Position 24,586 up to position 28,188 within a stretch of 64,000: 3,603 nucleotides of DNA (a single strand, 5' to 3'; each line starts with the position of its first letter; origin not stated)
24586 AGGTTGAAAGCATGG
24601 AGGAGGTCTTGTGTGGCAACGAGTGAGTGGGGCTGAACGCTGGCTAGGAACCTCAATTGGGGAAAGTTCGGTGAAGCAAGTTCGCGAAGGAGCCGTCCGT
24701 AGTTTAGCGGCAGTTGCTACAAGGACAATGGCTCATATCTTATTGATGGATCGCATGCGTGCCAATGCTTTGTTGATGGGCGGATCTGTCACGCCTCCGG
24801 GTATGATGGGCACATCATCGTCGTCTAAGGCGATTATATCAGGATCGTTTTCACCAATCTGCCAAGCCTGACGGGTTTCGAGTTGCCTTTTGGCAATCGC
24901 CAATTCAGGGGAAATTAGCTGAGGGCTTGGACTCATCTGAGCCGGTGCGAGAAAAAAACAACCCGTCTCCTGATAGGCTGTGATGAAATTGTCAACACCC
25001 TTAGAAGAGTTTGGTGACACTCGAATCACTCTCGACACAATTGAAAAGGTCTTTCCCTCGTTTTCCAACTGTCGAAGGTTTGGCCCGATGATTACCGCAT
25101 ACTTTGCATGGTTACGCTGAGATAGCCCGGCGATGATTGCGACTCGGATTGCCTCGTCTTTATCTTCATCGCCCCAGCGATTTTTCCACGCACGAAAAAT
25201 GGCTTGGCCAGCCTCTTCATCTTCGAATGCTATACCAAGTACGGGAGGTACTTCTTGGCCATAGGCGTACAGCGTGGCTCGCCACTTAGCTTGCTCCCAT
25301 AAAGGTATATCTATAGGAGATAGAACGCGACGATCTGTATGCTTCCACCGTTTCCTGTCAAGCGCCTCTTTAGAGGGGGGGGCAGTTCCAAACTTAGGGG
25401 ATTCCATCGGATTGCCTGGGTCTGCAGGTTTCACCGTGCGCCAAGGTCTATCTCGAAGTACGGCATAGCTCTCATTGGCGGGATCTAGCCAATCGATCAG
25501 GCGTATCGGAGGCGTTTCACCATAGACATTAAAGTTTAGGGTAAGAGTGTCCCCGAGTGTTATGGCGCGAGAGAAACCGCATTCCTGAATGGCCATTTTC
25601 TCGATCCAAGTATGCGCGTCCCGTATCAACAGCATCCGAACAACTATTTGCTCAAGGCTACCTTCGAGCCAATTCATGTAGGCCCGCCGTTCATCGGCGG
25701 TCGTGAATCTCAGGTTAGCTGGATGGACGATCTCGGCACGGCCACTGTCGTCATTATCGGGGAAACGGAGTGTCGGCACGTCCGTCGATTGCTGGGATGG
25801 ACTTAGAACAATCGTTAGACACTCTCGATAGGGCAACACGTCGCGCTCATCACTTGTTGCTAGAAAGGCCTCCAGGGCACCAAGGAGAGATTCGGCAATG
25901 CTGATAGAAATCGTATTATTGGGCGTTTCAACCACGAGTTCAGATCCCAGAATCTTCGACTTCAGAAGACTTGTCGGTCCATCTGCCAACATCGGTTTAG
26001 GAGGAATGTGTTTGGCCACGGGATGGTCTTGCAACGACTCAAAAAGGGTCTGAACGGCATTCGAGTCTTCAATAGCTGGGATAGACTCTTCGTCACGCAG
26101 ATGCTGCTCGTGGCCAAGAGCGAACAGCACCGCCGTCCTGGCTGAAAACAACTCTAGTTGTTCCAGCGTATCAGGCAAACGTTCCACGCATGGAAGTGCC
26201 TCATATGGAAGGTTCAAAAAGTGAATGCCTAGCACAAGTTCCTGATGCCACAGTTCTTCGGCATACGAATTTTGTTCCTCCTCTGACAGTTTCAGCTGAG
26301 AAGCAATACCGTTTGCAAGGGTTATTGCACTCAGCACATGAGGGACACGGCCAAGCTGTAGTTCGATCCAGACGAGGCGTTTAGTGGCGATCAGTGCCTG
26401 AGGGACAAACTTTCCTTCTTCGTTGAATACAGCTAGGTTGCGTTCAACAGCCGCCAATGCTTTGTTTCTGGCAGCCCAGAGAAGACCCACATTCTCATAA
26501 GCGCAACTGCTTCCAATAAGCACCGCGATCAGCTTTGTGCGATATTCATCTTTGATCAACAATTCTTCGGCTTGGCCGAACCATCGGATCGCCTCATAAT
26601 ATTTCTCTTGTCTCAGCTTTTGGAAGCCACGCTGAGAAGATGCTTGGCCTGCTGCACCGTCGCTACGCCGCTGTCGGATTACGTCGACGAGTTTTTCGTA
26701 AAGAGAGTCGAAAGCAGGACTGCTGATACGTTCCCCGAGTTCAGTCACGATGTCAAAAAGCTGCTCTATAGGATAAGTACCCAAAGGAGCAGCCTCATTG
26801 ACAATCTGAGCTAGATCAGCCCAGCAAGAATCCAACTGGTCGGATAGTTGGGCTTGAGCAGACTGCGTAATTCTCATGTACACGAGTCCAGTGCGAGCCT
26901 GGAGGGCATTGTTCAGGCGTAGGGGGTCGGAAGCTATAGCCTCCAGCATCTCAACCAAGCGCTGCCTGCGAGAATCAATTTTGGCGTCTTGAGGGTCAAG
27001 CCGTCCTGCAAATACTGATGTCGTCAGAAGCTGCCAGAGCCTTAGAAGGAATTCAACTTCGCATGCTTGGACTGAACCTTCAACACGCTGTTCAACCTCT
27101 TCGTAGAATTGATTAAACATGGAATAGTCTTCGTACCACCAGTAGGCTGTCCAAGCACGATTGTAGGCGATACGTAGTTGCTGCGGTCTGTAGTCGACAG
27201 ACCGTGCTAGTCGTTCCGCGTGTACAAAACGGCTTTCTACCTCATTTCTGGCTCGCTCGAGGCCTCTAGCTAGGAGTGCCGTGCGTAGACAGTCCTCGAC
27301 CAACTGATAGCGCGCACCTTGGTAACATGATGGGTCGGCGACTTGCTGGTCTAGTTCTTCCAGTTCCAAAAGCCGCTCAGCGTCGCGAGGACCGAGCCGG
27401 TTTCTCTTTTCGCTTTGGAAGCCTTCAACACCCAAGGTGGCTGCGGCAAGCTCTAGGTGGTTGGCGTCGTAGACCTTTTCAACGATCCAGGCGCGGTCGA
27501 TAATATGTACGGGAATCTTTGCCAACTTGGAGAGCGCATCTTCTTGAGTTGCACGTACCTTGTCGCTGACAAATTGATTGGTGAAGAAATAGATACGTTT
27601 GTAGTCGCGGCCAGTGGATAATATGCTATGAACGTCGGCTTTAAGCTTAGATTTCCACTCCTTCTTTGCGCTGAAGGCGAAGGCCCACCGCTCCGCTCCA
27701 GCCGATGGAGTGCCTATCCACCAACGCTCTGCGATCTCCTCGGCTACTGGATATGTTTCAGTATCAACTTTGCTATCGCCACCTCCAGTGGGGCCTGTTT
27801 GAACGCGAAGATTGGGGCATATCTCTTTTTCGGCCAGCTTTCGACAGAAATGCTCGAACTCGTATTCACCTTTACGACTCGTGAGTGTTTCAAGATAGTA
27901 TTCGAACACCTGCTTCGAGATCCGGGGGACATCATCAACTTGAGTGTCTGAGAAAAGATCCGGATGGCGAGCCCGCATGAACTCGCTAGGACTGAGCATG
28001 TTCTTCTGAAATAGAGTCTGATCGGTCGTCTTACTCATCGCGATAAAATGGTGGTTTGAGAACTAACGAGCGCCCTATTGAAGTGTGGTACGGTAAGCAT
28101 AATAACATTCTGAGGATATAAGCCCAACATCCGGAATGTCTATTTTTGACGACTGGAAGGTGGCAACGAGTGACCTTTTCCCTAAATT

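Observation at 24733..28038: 1101-aa stand-alone protein: Mrr-like nuclease head on a long helical-repeat body with no NTPase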

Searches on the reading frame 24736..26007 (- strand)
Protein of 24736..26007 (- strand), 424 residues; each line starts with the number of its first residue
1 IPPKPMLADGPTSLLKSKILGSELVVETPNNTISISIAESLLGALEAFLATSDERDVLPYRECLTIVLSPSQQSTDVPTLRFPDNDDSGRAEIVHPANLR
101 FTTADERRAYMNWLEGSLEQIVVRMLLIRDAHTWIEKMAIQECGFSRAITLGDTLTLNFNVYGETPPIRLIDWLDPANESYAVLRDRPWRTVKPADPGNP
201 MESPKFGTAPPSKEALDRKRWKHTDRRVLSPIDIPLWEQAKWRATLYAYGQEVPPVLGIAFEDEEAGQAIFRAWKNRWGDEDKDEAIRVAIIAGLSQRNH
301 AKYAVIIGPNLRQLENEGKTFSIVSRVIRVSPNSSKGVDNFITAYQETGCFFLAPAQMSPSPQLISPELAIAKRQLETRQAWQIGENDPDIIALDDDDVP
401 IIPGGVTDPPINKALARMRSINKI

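Call 58: predict_structure(alignment_id=A8)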
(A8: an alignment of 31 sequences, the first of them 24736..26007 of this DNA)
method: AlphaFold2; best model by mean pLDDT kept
length: 424 residues; sequences in the alignment: 31
mean_pLDDT: 81.9   pTM: 0.76
mean pLDDT of the five models: 81.9, 81.3, 80.5, 79.7, 78.6
residues with pLDDT >= 90: 194; 70-90: 140; 50-70: 56; < 50: 34
segments of 3 or more residues with pLDDT < 50: 1-5, 178-181, 192-210, 212-216
pLDDT, mean of each block of 10 residues (from residue 1): 50 87 91 90 88 76 93 89 75 91 86 91 87 79 75 72 59 52 57 46 42 51 81 91 92 92 94 92 93 96 96 68 92 94 95 93 86 96 92 92 92 91 74
secondary structure, 60 per line:
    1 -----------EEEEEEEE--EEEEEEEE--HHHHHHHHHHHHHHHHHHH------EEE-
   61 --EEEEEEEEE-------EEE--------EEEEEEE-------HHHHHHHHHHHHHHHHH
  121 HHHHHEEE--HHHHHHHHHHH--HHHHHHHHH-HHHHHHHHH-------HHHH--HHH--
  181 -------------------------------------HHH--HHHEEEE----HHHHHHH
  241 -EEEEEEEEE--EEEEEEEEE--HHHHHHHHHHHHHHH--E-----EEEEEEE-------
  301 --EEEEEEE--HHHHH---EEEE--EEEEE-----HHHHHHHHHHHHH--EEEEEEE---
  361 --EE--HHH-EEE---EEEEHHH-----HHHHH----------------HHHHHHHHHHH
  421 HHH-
elements in order: E12-19 E22-29 H32-50 E57-59 E63-71 E79-81 E90-96 H104-125 E126-128 H131-141 H144-152 H154-162 H170-173 E226-229 H234-240 E242-250 E253-261 H264-278 E287-293 E303-309 H312-316 E320-323 E326-330 H336-348 E351-357 E371-373 E377-380 H389-393 H410-423

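Call 60: fold_search(model_id=the predicted structure, library=pdb)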
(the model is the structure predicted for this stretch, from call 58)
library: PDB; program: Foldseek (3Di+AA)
matches with E <= 10: 411; with E <= 0.001: 0
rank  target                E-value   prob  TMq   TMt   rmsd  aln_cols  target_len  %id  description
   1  4r5x                  1.9e-03  0.66  0.20  0.11  22.0       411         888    9  Structure of the m1 alanylaminopeptidase from malaria complexed with a hydroxamic acid-based inhibitor (released 2014-10-29)
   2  4p8q_A                3.3e-03  0.60  0.20  0.11  21.1       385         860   10  Crystal Structure of Human Insulin Regulated Aminopeptidase with Alanine in Active Site (released 2014-12-03)
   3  4pj6_A                3.3e-03  0.44  0.18  0.10  21.5       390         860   10  Crystal Structure of Human Insulin Regulated Aminopeptidase with Lysine in Active Site (released 2014-12-03)
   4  8cgw_A                3.5e-03  0.60  0.20  0.11  21.0       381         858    9  Insulin-regulated aminopeptidase (IRAP) in complex with an allosteric benzopyran-based inhibitor (released 2024-01-31)
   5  4r5t                  3.7e-03  0.54  0.19  0.10  22.7       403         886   12  Structure of the m1 alanylaminopeptidase from malaria complexed with a hydroxamic acid-based inhibitor (released 2014-10-29)
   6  9wuf                  3.9e-03  0.98  0.18  0.08   7.7       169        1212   14  Cryo-EM structure of Upx (released 2026-02-11)
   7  8p0i_A                6.7e-03  0.47  0.20  0.11  21.3       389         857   11  Crystal structure of the open conformation of insulin-regulated aminopeptidase in complex with a small-MW inhibitor (released 2024-09-04)
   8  4p8q_B                6.7e-03  0.35  0.17  0.10  20.9       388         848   10  Crystal Structure of Human Insulin Regulated Aminopeptidase with Alanine in Active Site (released 2014-12-03)
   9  4pj6_B                7.1e-03  0.35  0.17  0.10  21.3       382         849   10  Crystal Structure of Human Insulin Regulated Aminopeptidase with Lysine in Active Site (released 2014-12-03)
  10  4z7i_A                7.5e-03  0.97  0.16  0.09   6.3       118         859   10  Crystal structure of insulin regulated aminopeptidase in complex with ligand (released 2015-08-26)
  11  3t8v                  8.5e-03  0.38  0.18  0.10  22.4       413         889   10  A bestatin-based chemical biology strategy reveals distinct roles for malaria M1- and M17-family aminopeptidases (released 2011-09-28)
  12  4fgm                  9.0e-03  0.98  0.17  0.13   5.2       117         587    9  Crystal structure of the aminopeptidase N family protein Q5QTY1 from Idiomarina loihiensis. Northeast Structural Genomic (released 2012-08-01)
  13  3q7j_A                9.0e-03  0.87  0.17  0.10   8.7       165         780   12  Engineered Thermoplasma Acidophilum F3 factor mimics human aminopeptidase N (APN) as a target for anticancer drug deve (released 2011-07-27)
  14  8ez2                  9.5e-03  0.41  0.19  0.10  21.0       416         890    9  Plasmodium falciparum M1 in complex with inhibitor 15ag (released 2023-01-18)
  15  1z1w                  1.0e-02  0.41  0.17  0.10  22.2       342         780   12  Crystal structures of the tricorn interacting facor F3 from Thermoplasma acidophilum, a zinc aminopeptidase in three dif (released 2005-05-31)
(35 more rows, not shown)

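Call 70: search_protein_families(library=pfam, proteins=[window:24736-26007:-], max_evalue=10)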
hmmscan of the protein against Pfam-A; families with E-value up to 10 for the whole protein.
window:24736-26007:- (424 aa): 0 families

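Call 107: search_solved_structures(query=A8, max_evalue=10, show_alignments=3)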
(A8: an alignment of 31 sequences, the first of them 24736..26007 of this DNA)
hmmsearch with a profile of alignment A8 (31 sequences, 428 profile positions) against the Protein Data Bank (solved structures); distinct sequences matched with E-value up to 10: 0.

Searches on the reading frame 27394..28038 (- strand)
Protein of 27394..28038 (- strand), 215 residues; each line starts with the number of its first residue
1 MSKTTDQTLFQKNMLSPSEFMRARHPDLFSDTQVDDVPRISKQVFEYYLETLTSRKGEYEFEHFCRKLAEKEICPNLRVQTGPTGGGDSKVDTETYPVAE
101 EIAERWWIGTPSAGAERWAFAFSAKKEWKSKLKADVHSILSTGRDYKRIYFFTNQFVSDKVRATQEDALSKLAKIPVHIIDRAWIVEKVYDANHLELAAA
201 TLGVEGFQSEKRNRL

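Call 70: search_protein_families(library=pfam, proteins=[window:27394-28038:-], max_evalue=10)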
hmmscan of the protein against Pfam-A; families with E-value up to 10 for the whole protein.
window:27394-28038:- (215 aa): 0 families

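Call 106: search_solved_structures(query=A6, max_evalue=10, show_alignments=3)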
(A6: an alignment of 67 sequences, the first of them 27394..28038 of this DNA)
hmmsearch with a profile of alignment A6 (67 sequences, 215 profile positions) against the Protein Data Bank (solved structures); distinct sequences matched with E-value up to 10: 15.
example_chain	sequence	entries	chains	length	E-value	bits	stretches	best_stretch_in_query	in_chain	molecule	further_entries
10fz_G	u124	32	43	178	0.014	18.1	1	42-149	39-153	Small ribosomal subunit protein uS7 | 30S ribosomal protein S7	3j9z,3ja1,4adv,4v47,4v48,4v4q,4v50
4v4v_AG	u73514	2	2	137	0.014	18.1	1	42-146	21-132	30S ribosomal subunit protein S7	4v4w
11bq_G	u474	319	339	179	0.014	18.1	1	42-149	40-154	Small ribosomal subunit protein uS7 | 30S ribosomal protein S7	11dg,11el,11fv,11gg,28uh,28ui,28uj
7qg8_6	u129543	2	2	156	0.017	17.9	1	42-146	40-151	30S ribosomal protein S7 | Ribosomal protein S7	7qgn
6h4n_g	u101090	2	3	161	0.017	17.9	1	42-147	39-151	30S ribosomal protein S7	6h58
7otc_g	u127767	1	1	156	0.019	17.7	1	42-146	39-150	30S ribosomal protein S7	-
6y69_g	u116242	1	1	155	0.02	17.6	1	42-146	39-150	30S ribosomal protein S7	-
3jbu_G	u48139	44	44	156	0.02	17.6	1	42-146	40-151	30S ribosomal protein S7 | Small ribosomal subunit protein uS7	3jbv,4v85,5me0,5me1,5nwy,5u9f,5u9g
7nbu_G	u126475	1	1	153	0.02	17.6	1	42-146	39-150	30S ribosomal protein S7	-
6q9a_l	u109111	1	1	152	0.022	17.5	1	42-146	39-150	30S ribosomal protein S7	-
4v6y_AG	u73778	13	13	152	0.023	17.4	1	42-146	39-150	30S ribosomal protein S7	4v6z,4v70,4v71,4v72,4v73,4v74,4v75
4a2i_G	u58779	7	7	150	0.027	17.2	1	42-145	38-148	30S RIBOSOMAL PROTEIN S7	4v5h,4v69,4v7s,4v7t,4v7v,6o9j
23wi_g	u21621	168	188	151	0.028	17.1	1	42-145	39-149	Small ribosomal subunit protein uS7 | 30S RIBOSOMAL PROTEIN S7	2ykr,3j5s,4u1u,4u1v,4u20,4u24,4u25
7qgh_6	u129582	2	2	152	0.029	17.1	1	42-145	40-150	30S ribosomal protein S7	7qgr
5no2_G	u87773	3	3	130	0.21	14.3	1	42-120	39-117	30S ribosomal protein S7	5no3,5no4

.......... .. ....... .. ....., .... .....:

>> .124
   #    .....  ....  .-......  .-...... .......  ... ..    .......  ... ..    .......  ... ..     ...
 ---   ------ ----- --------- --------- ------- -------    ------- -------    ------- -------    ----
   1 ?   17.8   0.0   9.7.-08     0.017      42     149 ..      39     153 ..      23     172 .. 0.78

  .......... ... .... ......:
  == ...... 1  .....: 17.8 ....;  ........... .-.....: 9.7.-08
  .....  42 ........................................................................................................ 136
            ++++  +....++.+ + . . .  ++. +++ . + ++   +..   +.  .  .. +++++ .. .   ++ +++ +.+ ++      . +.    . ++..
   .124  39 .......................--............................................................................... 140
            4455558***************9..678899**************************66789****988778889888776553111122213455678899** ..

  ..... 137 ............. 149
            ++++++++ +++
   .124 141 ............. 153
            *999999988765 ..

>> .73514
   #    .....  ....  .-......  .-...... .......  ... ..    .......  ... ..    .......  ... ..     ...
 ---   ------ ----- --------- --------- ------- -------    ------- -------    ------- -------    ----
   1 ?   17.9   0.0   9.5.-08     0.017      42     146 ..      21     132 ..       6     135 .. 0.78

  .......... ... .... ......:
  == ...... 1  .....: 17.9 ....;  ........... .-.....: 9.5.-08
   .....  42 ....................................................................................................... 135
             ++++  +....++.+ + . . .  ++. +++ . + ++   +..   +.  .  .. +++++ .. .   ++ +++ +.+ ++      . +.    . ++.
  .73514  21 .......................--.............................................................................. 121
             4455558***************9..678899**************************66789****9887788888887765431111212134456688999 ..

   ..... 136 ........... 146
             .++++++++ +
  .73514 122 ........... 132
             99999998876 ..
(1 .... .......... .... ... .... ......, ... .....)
